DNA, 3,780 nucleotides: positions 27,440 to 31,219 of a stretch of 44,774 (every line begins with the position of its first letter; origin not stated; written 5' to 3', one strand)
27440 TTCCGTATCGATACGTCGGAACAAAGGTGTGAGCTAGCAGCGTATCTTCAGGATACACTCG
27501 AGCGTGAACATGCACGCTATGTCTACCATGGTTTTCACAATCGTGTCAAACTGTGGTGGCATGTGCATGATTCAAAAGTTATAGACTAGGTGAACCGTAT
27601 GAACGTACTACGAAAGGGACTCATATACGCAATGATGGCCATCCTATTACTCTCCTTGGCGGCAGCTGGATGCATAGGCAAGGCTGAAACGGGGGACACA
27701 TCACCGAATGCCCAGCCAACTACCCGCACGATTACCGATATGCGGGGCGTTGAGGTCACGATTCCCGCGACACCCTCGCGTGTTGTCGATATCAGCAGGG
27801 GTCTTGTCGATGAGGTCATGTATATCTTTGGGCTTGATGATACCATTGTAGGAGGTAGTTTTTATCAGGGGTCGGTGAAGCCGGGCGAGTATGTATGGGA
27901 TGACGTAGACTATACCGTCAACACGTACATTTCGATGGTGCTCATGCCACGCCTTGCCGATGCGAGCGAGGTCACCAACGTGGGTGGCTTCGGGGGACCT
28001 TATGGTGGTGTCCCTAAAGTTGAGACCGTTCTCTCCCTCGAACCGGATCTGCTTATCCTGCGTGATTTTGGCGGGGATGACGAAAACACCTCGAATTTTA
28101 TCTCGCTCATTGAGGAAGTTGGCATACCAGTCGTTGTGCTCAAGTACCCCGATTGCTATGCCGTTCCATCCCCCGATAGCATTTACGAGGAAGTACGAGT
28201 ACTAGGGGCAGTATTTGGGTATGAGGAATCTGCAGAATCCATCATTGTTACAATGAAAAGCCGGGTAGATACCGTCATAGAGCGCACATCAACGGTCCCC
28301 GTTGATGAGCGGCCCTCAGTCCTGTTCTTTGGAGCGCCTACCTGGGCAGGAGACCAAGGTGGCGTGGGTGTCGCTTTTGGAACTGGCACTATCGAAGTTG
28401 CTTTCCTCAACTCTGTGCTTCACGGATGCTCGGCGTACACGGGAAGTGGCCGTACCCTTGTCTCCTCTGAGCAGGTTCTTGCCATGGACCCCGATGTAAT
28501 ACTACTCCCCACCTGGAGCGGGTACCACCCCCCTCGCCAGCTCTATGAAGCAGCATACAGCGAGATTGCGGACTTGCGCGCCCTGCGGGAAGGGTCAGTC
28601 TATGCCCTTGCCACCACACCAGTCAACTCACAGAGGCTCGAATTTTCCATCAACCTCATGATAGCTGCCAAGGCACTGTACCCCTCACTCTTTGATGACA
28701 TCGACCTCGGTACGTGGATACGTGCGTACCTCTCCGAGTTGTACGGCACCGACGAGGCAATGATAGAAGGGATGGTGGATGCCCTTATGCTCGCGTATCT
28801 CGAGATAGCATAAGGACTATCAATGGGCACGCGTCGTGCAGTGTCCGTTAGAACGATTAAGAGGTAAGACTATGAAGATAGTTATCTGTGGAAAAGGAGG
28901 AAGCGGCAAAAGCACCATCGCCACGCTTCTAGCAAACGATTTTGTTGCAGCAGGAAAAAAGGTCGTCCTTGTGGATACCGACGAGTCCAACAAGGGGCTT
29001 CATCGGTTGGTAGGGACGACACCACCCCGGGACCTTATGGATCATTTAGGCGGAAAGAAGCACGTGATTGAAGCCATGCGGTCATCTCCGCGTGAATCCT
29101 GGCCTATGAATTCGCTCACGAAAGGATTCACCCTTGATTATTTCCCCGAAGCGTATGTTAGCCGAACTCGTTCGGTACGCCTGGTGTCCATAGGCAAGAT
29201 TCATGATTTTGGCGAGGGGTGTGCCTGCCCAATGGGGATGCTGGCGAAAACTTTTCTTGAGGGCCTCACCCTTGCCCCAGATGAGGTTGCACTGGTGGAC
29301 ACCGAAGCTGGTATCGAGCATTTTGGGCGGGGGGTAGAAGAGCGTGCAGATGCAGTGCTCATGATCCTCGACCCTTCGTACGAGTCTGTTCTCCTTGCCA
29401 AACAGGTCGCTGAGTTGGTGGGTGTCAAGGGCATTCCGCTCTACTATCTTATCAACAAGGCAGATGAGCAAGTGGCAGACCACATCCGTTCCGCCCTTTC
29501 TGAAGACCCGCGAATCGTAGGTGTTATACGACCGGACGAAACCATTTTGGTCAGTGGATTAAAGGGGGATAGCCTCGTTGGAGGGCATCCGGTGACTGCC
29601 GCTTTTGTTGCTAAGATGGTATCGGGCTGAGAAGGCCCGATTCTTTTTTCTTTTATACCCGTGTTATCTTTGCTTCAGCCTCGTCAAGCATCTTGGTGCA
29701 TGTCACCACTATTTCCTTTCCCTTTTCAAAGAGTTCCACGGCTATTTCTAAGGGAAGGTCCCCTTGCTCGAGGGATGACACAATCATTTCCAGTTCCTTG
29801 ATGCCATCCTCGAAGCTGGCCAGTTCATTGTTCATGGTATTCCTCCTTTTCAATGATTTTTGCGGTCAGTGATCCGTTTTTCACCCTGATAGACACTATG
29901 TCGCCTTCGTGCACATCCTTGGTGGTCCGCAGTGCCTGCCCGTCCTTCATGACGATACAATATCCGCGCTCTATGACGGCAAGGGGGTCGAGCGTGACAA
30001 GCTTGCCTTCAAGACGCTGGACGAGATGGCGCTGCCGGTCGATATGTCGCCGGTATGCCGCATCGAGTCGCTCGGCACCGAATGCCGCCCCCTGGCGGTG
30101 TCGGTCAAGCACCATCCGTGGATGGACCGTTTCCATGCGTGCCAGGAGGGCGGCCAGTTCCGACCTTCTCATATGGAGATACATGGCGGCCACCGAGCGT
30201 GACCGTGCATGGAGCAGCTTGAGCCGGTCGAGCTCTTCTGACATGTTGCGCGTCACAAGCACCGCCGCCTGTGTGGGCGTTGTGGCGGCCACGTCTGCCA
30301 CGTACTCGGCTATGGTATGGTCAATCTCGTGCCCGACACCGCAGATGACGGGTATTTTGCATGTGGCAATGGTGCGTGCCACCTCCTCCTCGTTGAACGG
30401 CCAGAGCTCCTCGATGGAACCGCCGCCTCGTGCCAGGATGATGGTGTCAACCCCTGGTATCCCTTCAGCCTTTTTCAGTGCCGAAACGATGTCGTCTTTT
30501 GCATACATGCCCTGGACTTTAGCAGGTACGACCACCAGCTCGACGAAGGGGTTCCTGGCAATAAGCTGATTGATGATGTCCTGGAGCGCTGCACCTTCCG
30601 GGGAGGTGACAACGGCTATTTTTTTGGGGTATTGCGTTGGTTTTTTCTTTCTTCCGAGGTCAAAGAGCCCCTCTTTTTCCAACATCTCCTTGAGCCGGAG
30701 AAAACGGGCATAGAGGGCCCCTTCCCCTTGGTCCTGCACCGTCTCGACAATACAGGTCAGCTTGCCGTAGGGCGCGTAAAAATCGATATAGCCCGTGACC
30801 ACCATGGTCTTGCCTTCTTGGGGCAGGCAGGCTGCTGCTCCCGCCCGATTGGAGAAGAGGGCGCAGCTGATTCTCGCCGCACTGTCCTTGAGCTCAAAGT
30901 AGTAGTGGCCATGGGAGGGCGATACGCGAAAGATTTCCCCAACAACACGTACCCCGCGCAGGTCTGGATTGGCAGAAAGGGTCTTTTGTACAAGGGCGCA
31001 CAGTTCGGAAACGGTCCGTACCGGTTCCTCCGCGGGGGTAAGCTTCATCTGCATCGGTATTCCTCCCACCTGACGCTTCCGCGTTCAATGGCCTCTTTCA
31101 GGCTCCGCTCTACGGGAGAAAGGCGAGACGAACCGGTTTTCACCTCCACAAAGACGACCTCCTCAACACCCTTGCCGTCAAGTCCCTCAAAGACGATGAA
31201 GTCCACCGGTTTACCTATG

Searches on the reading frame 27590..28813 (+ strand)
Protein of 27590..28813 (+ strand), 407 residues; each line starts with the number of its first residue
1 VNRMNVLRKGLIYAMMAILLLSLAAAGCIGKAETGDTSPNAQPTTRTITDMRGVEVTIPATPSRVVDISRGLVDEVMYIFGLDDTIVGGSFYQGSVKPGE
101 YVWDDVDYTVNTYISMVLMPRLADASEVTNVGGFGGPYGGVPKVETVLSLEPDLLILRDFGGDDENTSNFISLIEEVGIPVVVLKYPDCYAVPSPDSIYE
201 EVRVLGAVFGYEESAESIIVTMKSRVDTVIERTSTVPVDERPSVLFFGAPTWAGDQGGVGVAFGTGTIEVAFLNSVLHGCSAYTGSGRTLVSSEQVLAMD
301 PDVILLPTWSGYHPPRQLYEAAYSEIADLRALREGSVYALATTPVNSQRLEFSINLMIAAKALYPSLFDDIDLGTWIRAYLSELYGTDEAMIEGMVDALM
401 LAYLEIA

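Call 44: search_protein_families(library=pfam, proteins=[window:27590-28813:+], max_evalue=0.00001)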
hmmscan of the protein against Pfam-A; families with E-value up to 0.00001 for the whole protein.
window:27590-28813:+ (407 aa): 1 family
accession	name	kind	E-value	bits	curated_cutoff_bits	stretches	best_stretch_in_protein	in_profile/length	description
PF01497.23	Peripla_BP_2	-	7e-15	55.5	27.5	1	138-340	45-231/235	Periplasmic binding protein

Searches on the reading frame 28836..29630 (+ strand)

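Call 77: search_protein_families(library=pfam, proteins=[window:28836-29630:+], max_evalue=0.0001)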
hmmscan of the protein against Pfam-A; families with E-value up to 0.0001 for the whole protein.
window:28836-29630:+ (264 aa): 7 families
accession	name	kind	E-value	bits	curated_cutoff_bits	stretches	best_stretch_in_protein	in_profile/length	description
PF01656.29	CbiA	-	3e-10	40.6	25.4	1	15-239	2-117/125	CobQ/CobB/MinD/ParA nucleotide binding domain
PF10609.15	ParA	-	1.2e-07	31.9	27.1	1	14-63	6-55/246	NUBPL iron-transfer P-loop NTPase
PF16575.11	CLP1_P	-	6e-06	26.6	26.6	1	19-50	1-32/188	mRNA cleavage and polyadenylation factor CLP1 P-loop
PF13614.12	AAA_31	-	9e-06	26.2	27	1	18-50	8-40/177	AAA domain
PF19044.6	P-loop_TraG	-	1.2e-05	24.6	25.8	1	11-60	28-77/413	TraG P-loop domain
PF09140.17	MipZ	-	1.5e-05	24.9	20.7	1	18-60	7-49/262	ATPase MipZ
PF00142.24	Fer4_NifH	-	2.5e-05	24.3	25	1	13-79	1-66/271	4Fe-4S iron sulfur cluster binding proteins, NifH/frxC family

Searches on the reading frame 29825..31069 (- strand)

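Call 44: search_protein_families(library=pfam, proteins=[window:29825-31069:-], max_evalue=0.00001)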
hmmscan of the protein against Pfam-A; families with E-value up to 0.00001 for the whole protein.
window:29825-31069:- (414 aa): 3 families
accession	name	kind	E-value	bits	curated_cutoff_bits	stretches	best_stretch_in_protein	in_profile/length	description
PF02601.20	Exonuc_VII_L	-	1.9e-81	274.4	35.9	2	135-336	1-200/315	Exonuclease VII, large subunit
PF13742.12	tRNA_anti_2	-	1.3e-20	73.9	27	1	19-111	2-94/95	OB-fold nucleic acid binding domain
PF01336.31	tRNA_anti-codon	-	6.5e-08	32.8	27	1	40-112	1-73/75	OB-fold nucleic acid binding domain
